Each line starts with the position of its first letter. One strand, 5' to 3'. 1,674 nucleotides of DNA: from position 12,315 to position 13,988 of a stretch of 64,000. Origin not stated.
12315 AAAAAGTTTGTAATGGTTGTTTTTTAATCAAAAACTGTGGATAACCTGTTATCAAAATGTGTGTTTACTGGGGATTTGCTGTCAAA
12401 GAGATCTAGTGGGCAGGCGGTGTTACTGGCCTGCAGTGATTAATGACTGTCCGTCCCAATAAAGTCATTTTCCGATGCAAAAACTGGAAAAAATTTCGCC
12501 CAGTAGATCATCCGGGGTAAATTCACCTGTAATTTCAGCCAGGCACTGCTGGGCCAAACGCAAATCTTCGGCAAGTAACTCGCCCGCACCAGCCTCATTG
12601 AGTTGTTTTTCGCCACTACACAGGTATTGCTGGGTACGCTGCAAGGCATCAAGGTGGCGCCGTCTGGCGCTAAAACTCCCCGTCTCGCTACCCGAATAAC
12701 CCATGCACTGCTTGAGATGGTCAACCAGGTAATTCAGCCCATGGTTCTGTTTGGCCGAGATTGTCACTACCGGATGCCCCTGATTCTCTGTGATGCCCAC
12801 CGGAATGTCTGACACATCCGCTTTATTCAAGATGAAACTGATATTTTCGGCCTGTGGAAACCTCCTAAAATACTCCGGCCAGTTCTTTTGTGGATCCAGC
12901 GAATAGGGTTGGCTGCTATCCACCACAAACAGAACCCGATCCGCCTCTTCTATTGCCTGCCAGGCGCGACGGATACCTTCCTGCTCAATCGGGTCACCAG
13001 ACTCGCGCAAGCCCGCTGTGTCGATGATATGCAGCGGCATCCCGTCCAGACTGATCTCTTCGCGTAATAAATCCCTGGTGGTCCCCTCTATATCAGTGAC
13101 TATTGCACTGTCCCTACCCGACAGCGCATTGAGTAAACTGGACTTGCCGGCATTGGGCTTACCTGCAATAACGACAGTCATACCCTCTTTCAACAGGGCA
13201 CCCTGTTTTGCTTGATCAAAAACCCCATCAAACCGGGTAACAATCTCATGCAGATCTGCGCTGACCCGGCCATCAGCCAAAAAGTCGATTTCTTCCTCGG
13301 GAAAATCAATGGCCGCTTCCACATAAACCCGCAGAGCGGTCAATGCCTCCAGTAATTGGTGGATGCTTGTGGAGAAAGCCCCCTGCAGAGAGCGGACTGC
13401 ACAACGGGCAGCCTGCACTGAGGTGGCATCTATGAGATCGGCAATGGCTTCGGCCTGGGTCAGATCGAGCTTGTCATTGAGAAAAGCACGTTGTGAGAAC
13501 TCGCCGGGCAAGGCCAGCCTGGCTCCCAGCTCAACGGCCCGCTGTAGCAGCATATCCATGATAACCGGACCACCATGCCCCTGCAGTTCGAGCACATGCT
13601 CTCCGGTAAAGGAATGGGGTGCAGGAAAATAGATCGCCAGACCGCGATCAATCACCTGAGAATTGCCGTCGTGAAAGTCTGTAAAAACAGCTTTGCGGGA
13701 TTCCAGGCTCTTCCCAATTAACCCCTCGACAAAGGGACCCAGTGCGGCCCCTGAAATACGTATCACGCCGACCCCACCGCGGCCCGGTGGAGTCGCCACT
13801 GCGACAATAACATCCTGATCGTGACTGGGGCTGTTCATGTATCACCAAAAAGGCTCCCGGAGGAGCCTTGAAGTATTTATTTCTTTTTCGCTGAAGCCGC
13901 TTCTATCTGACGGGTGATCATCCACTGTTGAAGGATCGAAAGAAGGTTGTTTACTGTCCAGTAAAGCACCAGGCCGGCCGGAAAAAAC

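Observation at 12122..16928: rpmH-rnpA-yidD-yidC-mnmE block is inverted between two origin-like regions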

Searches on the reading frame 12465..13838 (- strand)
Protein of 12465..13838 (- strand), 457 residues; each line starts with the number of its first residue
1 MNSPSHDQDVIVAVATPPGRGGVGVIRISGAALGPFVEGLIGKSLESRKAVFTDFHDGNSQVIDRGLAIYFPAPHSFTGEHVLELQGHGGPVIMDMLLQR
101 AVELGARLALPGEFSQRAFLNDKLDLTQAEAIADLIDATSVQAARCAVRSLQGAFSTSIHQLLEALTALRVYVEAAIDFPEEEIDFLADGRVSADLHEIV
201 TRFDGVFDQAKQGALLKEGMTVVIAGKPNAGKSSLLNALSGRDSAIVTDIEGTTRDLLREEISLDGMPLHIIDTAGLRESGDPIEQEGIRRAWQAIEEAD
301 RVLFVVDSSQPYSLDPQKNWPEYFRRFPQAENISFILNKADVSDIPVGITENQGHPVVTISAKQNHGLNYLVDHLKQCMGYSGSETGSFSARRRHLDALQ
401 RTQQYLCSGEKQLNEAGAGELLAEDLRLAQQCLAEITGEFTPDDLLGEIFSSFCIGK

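Call 8: search_protein_families(library=ncbifam, proteins=[window:12465-13838:-])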
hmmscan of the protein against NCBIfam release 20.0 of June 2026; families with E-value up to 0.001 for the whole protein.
window:12465-13838:- (457 aa): 17 families
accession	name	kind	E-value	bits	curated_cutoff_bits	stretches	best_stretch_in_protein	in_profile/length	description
NF003661.0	PRK05291.1-3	equivalog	5.2e-128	428.2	380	1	8-457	3-448/448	tRNA uridine-5-carboxymethylaminomethyl(34) synthesis GTPase MnmE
TIGR00450.1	mnmE_trmE_thdF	equivalog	1.7e-99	333.9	252.6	1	15-457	1-446/446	tRNA uridine-5-carboxymethylaminomethyl(34) synthesis GTPase MnmE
TIGR03594.1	GTPase_EngA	equivalog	5.7e-30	104.7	306.7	1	221-379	2-160/432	ribosome biogenesis GTPase Der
TIGR03918.1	GTP_HydF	equivalog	1.9e-21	76.3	325.55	1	220-378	8-166/392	[FeFe] hydrogenase H-cluster maturation GTPase HydF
NF000908.1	PRK00089.1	equivalog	4.9e-20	72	237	1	221-379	5-167/291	GTPase Era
TIGR00231.1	small_GTP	domain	5.5e-19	68.5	42.5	1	219-373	3-160/164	GTP-binding protein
NF002828.0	PRK03003.1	equivalog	6.5e-18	64.6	631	1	189-313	185-310/477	ribosome biogenesis GTPase Der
NF007071.0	PRK09518.1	equivalog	1.3e-17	63.6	953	1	190-313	417-541/706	bifunctional cytidylate kinase/GTPase Der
TIGR00436.1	era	equivalog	6.7e-14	51.9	116.25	1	222-315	3-96/270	GTPase Era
TIGR03596.1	GTPase_YlqF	equivalog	8.2e-11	41.8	208.2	1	207-276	102-172/276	ribosome biogenesis GTPase YlqF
TIGR03156.1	GTP_HflX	equivalog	3.8e-10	39.2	216.75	1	217-378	187-350/351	GTPase HflX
TIGR00437.1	feoB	equivalog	4.9e-10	38.7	315.65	1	226-310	1-84/594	ferrous iron transport protein B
TIGR03598.1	GTPase_YsxC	equivalog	5.4e-05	23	124.45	1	217-257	16-57/186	ribosome biogenesis GTP-binding protein YihA/YsxC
TIGR03597.1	GTPase_YqeH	equivalog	0.00017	20.9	297.4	1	217-280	153-218/361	ribosome biogenesis GTPase YqeH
TIGR00157.1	TIGR00157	equivalog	0.00042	19.9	100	0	216-280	120-186/247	ribosome small subunit-dependent GTPase A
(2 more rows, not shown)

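Call 9: find_related_loci(query=window:12465-13838:-, collection=genome_contigs, flank=10000)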
Query window:12465-13838:- (457 aa) in genome_contigs; peptide patterns used: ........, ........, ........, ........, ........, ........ (x = any residue, [..] = any of these).
600 stretches matched a pattern (row limit reached: there are more); 595 encode a relative of the query (tblastn E <= 1e-3); the best 80 are kept; 80 distinct loci.
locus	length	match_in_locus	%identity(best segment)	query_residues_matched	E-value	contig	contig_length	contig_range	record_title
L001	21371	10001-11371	93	1-457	0e+0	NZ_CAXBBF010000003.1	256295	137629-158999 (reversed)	MAG: uncultured Porticoccus sp. isolate ERR2762153_binner13_Refined_15 ERZ3422244.35, whole genome shotgun sequence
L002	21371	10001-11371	70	1-457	0e+0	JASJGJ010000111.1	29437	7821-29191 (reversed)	MAG: Porticoccus sp. isolate ChS5.bin.64 ChesSed_k141_954899, whole genome shotgun sequence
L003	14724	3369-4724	70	5-457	0e+0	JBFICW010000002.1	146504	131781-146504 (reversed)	MAG: Porticoccus sp. isolate Mix_sand11.2021.09.D.25 k141_2268608_length_146504_cov_23.7662, whole genome shotgun sequen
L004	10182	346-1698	72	7-457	0e+0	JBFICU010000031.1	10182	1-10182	MAG: Porticoccus sp. isolate Mix_sand11.2021.09.D.22 k141_823881_length_10182_cov_22.6286, whole genome shotgun sequence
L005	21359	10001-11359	65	5-457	0e+0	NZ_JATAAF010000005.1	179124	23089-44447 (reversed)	Porticoccus sp. W117 Scaffold5, whole genome shotgun sequence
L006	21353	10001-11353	62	7-457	0e+0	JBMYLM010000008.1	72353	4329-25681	MAG: Neptuniibacter sp. isolate ME_XS_2108_bin53 ME_XS_2108_bin53_7, whole genome shotgun sequence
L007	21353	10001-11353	62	7-457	0e+0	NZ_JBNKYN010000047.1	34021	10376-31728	MAG: Amphritea sp. isolate D1D2.bin.20.strict NODE_47_length_34021_cov_5.565608, whole genome shotgun sequence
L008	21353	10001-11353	61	7-457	0e+0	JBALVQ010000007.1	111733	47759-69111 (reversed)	MAG: Amphritea sp. isolate 5NakV-12 NODE_114_length_111733_cov_12.556743, whole genome shotgun sequence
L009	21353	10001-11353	61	7-457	0e+0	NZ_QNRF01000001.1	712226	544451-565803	Marinomonas aquiplantarum strain CECT 7732 Ga0244626_101, whole genome shotgun sequence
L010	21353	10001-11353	61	7-457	0e+0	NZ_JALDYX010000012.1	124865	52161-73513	Marinobacterium sedimentorum strain OS208 NODE_12_length_124865_cov_111.642505, whole genome shotgun sequence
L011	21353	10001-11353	63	8-457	0e+0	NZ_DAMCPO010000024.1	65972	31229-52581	MAG: Stutzerimonas kunmingensis isolate CTOTU49958 NODE_54_length_65972_cov_7.935024, whole genome shotgun sequence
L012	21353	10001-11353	61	7-457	0e+0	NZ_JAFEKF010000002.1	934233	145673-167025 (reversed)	Marinomonas ostreistagni strain UST010306-043 Contig_2, whole genome shotgun sequence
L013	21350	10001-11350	61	8-457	1e-180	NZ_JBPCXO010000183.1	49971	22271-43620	MAG: Endozoicomonas sp. isolate MAG_seacave_125 S1Ck127_15004610, whole genome shotgun sequence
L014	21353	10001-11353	60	7-457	2e-180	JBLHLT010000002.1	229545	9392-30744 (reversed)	MAG: Oceanicoccus sp. isolate 3300054697_90 Ga0535669_0000036, whole genome shotgun sequence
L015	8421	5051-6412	59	6-457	6e-180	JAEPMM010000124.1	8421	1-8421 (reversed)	MAG: Marinobacter sp. isolate HCUG1433-3 k141_21743_length_8421_cov_7.0355, whole genome shotgun sequence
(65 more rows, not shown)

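Call 19: find_related_loci(query=window:12465-13838:-, collection=metagenome_contigs, flank=7000)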
Query window:12465-13838:- (457 aa) in metagenome_contigs; peptide patterns used: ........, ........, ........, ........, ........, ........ (x = any residue, [..] = any of these).
599 stretches matched a pattern (row limit reached: there are more); 593 encode a relative of the query (tblastn E <= 1e-3); the best 80 are kept; 80 distinct loci.
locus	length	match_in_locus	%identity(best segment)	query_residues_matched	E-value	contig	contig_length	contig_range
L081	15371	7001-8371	93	1-457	0e+0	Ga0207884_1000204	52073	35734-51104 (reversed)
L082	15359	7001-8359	65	7-457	0e+0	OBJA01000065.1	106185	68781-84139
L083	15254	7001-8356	64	6-457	0e+0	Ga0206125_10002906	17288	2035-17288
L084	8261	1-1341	63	9-457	0e+0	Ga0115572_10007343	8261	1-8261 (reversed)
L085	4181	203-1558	64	6-457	0e+0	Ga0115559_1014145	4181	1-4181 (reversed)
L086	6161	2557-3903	62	8-457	0e+0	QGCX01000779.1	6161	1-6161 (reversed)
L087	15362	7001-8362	63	7-457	0e+0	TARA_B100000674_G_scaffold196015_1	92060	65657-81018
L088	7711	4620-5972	60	7-457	0e+0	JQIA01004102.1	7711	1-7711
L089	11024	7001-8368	62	1-457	0e+0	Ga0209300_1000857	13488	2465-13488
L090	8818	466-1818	62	6-457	0e+0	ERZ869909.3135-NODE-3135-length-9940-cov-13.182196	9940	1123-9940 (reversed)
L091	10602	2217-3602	61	1-457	2e-180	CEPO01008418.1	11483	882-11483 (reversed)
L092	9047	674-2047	60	1-457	2e-180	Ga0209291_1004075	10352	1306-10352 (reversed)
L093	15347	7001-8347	63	9-457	6e-180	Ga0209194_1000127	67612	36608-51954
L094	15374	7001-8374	61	1-457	7e-180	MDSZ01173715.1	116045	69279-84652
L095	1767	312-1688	59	1-457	0e+0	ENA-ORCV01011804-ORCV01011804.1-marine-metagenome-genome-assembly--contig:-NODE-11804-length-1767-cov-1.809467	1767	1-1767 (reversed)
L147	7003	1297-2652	60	6-457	2e-173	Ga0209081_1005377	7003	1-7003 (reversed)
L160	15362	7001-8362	59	6-457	8e-171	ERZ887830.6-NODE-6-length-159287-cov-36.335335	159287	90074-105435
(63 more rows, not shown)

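Call 48: find_homologous_proteins(query=L093:7001-8347:+, max_evalue=1e-100)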
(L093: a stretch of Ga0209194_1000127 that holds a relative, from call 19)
Query L093:7001-8347:+ (449 aa): 7999 proteins with E <= 1e-100 among 8000 candidates; the best 120 are listed.
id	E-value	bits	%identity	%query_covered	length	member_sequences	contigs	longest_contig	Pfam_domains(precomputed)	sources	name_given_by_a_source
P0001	3.8e-268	908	94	100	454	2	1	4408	PF10396.15,PF01926.30,PF02421.25,PF12631.13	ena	-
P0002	1.6e-266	902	92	100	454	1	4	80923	PF10396.15,PF01926.30,PF02421.25,PF12631.13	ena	-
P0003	6.4e-264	894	91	100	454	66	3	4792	PF10396.15,PF01926.30,PF02421.25,PF12631.13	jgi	jgi:tRNA modification GTPase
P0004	2.5e-263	892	91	100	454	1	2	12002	PF10396.15,PF01926.30,PF02421.25,PF12631.13,PF04548.23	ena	-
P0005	3.3e-263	891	91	100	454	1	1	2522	PF10396.15,PF01926.30,PF02421.25,PF12631.13,PF04548.23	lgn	-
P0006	3.6e-263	891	91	100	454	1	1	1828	PF10396.15,PF01926.30,PF02421.25,PF12631.13,PF04548.23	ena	-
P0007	5.1e-263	891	91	100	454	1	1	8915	PF10396.15,PF01926.30,PF02421.25,PF12631.13,PF04548.23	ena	-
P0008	6.9e-263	890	91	100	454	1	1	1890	PF10396.15,PF01926.30,PF02421.25,PF12631.13,PF04548.23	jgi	-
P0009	8.9e-263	890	91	100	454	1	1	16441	PF10396.15,PF01926.30,PF02421.25,PF12631.13,PF04548.23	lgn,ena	-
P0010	8.9e-263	890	91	100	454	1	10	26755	PF10396.15,PF01926.30,PF02421.25,PF12631.13,PF04548.23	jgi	-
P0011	8.9e-263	890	91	100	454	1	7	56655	PF10396.15,PF01926.30,PF02421.25,PF12631.13,PF04548.23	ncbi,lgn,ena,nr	ncbi:tRNA uridine-5-carboxymethylaminomethyl(34) synthesis GTPase MnmE [Porticoccaceae bacterium]|nr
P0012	1.2e-262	889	91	100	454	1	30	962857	PF10396.15,PF01926.30,PF02421.25,PF12631.13,PF04548.23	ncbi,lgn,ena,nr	ncbi:tRNA uridine-5-carboxymethylaminomethyl(34) synthesis GTPase MnmE [Porticoccaceae bacterium]|nr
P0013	1.2e-262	889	91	100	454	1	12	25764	PF10396.15,PF01926.30,PF02421.25,PF12631.13,PF04548.23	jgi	-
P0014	1.6e-262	889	90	100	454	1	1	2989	PF10396.15,PF01926.30,PF02421.25,PF12631.13,PF04548.23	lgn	-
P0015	1.9e-262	889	91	100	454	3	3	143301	PF10396.15,PF01926.30,PF02421.25,PF12631.13,PF04548.23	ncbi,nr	ncbi:tRNA uridine-5-carboxymethylaminomethyl(34) synthesis GTPase MnmE [Porticoccaceae bacterium]|nr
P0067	6.1e-217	739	76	100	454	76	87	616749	PF10396.15,PF01926.30,PF00350.30,PF02421.25,PF12631.13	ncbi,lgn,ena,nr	ncbi:MAG: tRNA modification GTPase MnmE [SAR92 bacterium BACL16 MAG-120619-bin48]|nr:MAG: tRNA modif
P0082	4.0e-197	674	70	100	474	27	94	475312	PF10396.15,PF01926.30,PF02421.25,PF12631.13,PF04548.23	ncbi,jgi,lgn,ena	jgi:tRNA modification GTPase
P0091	3.9e-194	664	68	100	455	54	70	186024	PF10396.15,PF01926.30,PF00350.30,PF02421.25,PF12631.13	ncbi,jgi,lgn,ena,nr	ncbi:MAG: tRNA modification GTPase MnmE [Porticoccaceae bacterium UBA1117]|nr:tRNA uridine-5-carboxy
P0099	5.6e-192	657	69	100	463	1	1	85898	PF10396.15,PF01926.30,PF00350.30,PF02421.25,PF03193.23,PF12631.13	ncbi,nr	ncbi:tRNA uridine-5-carboxymethylaminomethyl(34) synthesis GTPase MnmE [Porticoccaceae bacterium]|nr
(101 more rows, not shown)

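Call 49: find_encoding_contigs(protein=P0067, flank=7000, max_places=2)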
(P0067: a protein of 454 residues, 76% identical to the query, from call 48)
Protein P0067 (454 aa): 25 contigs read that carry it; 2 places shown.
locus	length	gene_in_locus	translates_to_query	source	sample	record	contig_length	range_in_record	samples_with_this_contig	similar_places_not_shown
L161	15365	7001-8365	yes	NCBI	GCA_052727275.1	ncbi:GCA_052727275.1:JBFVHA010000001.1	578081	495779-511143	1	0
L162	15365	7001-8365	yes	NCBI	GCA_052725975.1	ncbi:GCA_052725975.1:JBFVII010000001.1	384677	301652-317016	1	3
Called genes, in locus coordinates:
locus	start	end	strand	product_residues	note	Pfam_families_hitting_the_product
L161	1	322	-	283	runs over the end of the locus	PF02195:ParB_N, PF17762:HTH_ParB, PF23552:ParB_C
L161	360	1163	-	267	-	PF00142:Fer4_NifH, PF01656:CbiA, PF02374:ArsA_ATPase, PF06564:CBP_BcsQ, PF09140:MipZ, PF10609:ParA, PF13614:AAA_31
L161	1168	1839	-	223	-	PF02527:GidB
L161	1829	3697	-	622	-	PF01134:GIDA, PF12831:FAD_oxidored, PF21680:GIDA_C_1st, PF13932:SAM_GIDA_C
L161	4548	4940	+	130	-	PF00825:Ribonuclease_P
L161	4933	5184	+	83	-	PF01809:YidD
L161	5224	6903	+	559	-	PF14849:YidC_periplas, PF02096:60KD_IMP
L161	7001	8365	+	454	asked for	PF10396:TrmE_N, PF00350:Dynamin_N (faint), PF12631:MnmE_helical, PF01926:MMR_HSR1, PF02421:FeoB_N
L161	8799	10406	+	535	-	PF11638:DnaA_N (weak), PF00308:Bac_DnaA, PF08299:Bac_DnaA_C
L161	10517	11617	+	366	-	PF00712:DNA_pol3_beta, PF02767:DNA_pol3_beta_2, PF02768:DNA_pol3_beta_3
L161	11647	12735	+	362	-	PF02463:SMC_N, PF13175:AAA_15 (weak), PF13476:AAA_23 (weak), PF13304:AAA_21 (weak)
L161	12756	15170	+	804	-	PF02518:HATPase_c, PF00204:DNA_gyraseB, PF01751:Toprim, PF21249:GyrB_hook, PF18053:GyrB_insert, PF00986:DNA_gyraseB_C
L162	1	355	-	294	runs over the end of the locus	PF02195:ParB_N, PF17762:HTH_ParB, PF23552:ParB_C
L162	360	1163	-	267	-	PF00142:Fer4_NifH, PF01656:CbiA, PF02374:ArsA_ATPase, PF06564:CBP_BcsQ, PF09140:MipZ, PF10609:ParA, PF13614:AAA_31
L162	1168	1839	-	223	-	PF02527:GidB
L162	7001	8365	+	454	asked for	PF10396:TrmE_N, PF00350:Dynamin_N (faint), PF12631:MnmE_helical, PF01926:MMR_HSR1, PF02421:FeoB_N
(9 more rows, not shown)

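Call 50: find_encoding_contigs(protein=P0091, flank=7000, max_places=2)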
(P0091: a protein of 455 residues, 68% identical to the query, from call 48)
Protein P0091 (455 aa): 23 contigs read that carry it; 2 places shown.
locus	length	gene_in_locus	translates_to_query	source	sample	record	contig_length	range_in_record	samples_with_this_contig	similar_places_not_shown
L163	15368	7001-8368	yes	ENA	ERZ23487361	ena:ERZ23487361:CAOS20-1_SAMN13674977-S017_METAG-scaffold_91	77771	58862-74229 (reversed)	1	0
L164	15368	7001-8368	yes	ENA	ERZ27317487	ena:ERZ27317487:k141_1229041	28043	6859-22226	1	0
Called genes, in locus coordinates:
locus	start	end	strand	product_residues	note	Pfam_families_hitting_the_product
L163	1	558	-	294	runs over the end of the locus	PF02195:ParB_N, PF17762:HTH_ParB, PF23552:ParB_C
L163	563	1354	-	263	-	PF00142:Fer4_NifH (weak), PF01656:CbiA, PF02374:ArsA_ATPase (weak), PF06564:CBP_BcsQ, PF09140:MipZ (weak), PF10609:ParA, PF13614:AAA_31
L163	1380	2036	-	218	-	PF02527:GidB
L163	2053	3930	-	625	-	PF00890:FAD_binding_2 (faint), PF01134:GIDA, PF12831:FAD_oxidored (weak), PF21680:GIDA_C_1st, PF13932:SAM_GIDA_C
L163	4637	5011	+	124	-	PF00825:Ribonuclease_P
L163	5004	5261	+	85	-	PF01809:YidD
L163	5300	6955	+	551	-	PF14849:YidC_periplas, PF02096:60KD_IMP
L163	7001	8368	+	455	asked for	PF10396:TrmE_N, PF12631:MnmE_helical, PF00350:Dynamin_N (faint), PF01926:MMR_HSR1, PF02421:FeoB_N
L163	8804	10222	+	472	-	PF11638:DnaA_N, PF00308:Bac_DnaA, PF08299:Bac_DnaA_C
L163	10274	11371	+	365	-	PF00712:DNA_pol3_beta, PF02767:DNA_pol3_beta_2, PF02768:DNA_pol3_beta_3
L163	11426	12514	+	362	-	PF02463:SMC_N, PF13175:AAA_15 (weak), PF13476:AAA_23 (weak), PF13304:AAA_21 (faint)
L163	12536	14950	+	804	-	PF02518:HATPase_c, PF00204:DNA_gyraseB, PF01751:Toprim, PF21249:GyrB_hook, PF18053:GyrB_insert, PF00986:DNA_gyraseB_C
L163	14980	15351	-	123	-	PF01553:Acyltransferase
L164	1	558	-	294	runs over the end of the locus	PF02195:ParB_N, PF17762:HTH_ParB, PF23552:ParB_C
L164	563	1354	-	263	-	PF00142:Fer4_NifH (weak), PF01656:CbiA, PF02374:ArsA_ATPase (weak), PF06564:CBP_BcsQ, PF09140:MipZ (weak), PF10609:ParA, PF13614:AAA_31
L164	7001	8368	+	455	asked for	PF10396:TrmE_N, PF12631:MnmE_helical, PF00350:Dynamin_N (faint), PF01926:MMR_HSR1, PF02421:FeoB_N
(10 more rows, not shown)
